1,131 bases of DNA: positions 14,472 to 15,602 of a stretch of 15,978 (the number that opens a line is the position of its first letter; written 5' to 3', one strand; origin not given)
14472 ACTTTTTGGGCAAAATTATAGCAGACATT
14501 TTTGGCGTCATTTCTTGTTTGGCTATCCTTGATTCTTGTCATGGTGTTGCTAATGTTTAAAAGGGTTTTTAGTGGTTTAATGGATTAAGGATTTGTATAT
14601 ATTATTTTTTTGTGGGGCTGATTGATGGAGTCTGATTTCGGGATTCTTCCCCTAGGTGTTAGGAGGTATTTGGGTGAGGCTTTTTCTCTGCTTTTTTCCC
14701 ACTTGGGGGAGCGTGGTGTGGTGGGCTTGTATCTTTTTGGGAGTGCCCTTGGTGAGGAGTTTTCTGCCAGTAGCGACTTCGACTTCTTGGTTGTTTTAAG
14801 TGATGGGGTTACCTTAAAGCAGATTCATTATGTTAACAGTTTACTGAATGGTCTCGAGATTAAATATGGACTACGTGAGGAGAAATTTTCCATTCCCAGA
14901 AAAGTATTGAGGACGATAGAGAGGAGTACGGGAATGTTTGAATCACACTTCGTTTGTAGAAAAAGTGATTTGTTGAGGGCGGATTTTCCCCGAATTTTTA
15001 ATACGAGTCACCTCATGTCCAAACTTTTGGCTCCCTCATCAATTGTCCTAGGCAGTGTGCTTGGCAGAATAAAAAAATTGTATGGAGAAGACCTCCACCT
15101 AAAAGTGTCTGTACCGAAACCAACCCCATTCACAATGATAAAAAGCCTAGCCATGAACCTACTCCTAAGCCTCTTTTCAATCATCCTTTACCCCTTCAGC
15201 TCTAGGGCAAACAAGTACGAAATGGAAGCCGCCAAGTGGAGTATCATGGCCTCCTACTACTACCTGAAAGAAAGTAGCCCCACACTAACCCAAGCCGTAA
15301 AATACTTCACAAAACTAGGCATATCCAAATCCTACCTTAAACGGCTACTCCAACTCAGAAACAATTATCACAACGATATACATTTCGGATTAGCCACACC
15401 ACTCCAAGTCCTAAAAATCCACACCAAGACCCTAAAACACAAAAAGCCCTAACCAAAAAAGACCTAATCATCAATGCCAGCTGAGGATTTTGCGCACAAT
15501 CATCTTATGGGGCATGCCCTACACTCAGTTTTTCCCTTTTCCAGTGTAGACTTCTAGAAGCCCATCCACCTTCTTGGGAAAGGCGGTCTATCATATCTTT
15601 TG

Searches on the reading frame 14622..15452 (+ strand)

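Call 3: search_protein_families(library=pfam, proteins=[window:14622-15452:+])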
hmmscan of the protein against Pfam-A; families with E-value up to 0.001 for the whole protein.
window:14622-15452:+ (276 aa): 2 families
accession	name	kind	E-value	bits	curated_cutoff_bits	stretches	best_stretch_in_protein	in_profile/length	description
PF01909.29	NTP_transf_2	-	4.8e-05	24.1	21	1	30-87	10-76/93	Nucleotidyltransferase domain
PF18765.7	Polbeta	-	7.1e-05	23.3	26.9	1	33-78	13-58/93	Polymerase beta, Nucleotidyltransferase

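Call 4: search_protein_families(library=ncbifam, proteins=[window:14622-15452:+])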
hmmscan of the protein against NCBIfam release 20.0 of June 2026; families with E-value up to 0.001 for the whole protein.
window:14622-15452:+ (276 aa): 1 family
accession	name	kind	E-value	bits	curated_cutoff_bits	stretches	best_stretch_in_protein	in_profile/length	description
NF012212.1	ANT_9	subfamily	0.00056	19.2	340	1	31-66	19-54/249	aminoglycoside nucleotidyltransferase ANT(9)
